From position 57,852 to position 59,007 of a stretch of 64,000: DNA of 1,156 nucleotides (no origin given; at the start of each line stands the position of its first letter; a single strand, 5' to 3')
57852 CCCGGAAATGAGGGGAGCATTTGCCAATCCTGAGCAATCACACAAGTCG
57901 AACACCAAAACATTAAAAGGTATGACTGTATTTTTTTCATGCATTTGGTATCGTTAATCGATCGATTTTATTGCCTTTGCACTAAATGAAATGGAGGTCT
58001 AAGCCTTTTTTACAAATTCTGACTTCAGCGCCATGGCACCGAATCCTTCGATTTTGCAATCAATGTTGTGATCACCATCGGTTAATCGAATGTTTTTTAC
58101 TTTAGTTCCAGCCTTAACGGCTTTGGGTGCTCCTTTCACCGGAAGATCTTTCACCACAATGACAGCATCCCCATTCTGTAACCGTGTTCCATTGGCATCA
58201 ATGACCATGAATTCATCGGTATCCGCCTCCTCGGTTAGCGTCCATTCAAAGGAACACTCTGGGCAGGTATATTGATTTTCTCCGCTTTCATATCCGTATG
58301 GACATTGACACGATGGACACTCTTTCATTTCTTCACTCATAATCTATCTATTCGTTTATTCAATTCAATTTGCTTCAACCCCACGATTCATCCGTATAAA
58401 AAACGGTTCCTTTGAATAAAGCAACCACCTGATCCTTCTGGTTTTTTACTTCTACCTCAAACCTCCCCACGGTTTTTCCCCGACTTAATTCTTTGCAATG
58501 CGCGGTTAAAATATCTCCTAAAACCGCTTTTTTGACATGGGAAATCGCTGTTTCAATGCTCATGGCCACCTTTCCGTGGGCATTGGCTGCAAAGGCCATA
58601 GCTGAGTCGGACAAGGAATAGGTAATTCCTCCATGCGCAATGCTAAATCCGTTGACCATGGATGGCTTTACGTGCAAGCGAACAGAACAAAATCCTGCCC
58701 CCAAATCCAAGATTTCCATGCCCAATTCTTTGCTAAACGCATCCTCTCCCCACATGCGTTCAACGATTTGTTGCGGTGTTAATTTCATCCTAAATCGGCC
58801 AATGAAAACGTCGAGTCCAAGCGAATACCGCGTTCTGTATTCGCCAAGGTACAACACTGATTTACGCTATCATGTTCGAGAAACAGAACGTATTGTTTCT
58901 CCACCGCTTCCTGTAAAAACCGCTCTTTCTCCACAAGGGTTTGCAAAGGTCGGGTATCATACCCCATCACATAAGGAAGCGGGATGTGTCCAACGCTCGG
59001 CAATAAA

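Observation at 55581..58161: AT-rich 1-kb island bounded by ompA 3'-end direct repeats and a chimeric phnA|ompA junction with AATG microhomology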

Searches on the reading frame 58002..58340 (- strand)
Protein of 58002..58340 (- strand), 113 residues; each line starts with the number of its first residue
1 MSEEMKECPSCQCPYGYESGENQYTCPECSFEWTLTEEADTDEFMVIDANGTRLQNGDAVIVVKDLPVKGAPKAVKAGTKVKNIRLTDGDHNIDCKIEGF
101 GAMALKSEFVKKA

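Call 7: search_protein_families(library=pfam, proteins=[window:58002-58340:-], max_evalue=0.01)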
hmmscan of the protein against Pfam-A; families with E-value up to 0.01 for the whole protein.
window:58002-58340:- (113 aa): 2 families
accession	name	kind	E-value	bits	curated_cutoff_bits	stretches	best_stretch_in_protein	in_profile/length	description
PF03831.20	YjdM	-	1.6e-32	111.6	23.2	1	47-113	2-69/69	PhnA domain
PF22191.2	IBR_1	-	2.6e-06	27.7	27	1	3-33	1-31/47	IBR domain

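Call 18: find_encoding_contigs(protein=window:58002-58340:-, flank=6000, max_places=10)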
Protein window:58002-58340:- (113 aa): 7 contigs read that carry it; 6 places shown.
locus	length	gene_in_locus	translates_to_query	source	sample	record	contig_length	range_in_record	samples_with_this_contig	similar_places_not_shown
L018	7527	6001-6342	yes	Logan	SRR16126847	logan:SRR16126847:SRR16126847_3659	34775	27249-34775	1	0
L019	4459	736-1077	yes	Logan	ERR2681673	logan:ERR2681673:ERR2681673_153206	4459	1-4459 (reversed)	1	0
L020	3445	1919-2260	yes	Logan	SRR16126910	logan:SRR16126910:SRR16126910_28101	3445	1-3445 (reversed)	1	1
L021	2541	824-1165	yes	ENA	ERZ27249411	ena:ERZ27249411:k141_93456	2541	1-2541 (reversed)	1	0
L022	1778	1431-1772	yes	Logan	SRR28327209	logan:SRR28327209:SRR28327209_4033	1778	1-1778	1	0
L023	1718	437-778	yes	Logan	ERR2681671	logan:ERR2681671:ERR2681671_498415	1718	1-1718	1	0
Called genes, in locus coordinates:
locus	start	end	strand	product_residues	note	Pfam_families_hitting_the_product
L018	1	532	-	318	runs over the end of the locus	PF01300:Sua5_yciO_yrdC, PF03481:Sua5_C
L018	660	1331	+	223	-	PF00072:Response_reg, PF00196:GerE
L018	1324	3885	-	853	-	PF07715:Plug (weak)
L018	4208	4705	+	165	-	PF07610:DUF1573, PF22544:HYDIN_VesB_CFA65-like_Ig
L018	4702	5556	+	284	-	PF00753:Lactamase_B, PF23023:Anti-Pycsar_Apyc1 (faint)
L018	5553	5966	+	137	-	PF03061:4HBT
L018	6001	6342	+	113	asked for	PF22191:IBR_1 (weak), PF03831:YjdM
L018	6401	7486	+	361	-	-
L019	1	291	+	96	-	?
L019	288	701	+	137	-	PF03061:4HBT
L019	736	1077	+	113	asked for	PF22191:IBR_1 (weak), PF03831:YjdM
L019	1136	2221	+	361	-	-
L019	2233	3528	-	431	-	PF07676:PD40 (faint), PF00691:OmpA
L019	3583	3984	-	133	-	-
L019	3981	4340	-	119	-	-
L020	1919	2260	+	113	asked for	PF22191:IBR_1 (weak), PF03831:YjdM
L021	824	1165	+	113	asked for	PF22191:IBR_1 (weak), PF03831:YjdM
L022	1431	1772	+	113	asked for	PF22191:IBR_1 (weak), PF03831:YjdM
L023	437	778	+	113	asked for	PF22191:IBR_1 (weak), PF03831:YjdM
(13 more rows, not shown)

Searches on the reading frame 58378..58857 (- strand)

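Call 7: search_protein_families(library=pfam, proteins=[window:58378-58857:-], max_evalue=0.01)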
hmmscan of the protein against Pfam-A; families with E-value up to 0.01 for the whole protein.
window:58378-58857:- (160 aa): 1 family
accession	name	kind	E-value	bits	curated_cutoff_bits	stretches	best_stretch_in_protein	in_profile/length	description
PF03061.28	4HBT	-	2.5e-13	50.6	20.6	1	72-146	2-79/79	Thioesterase superfamily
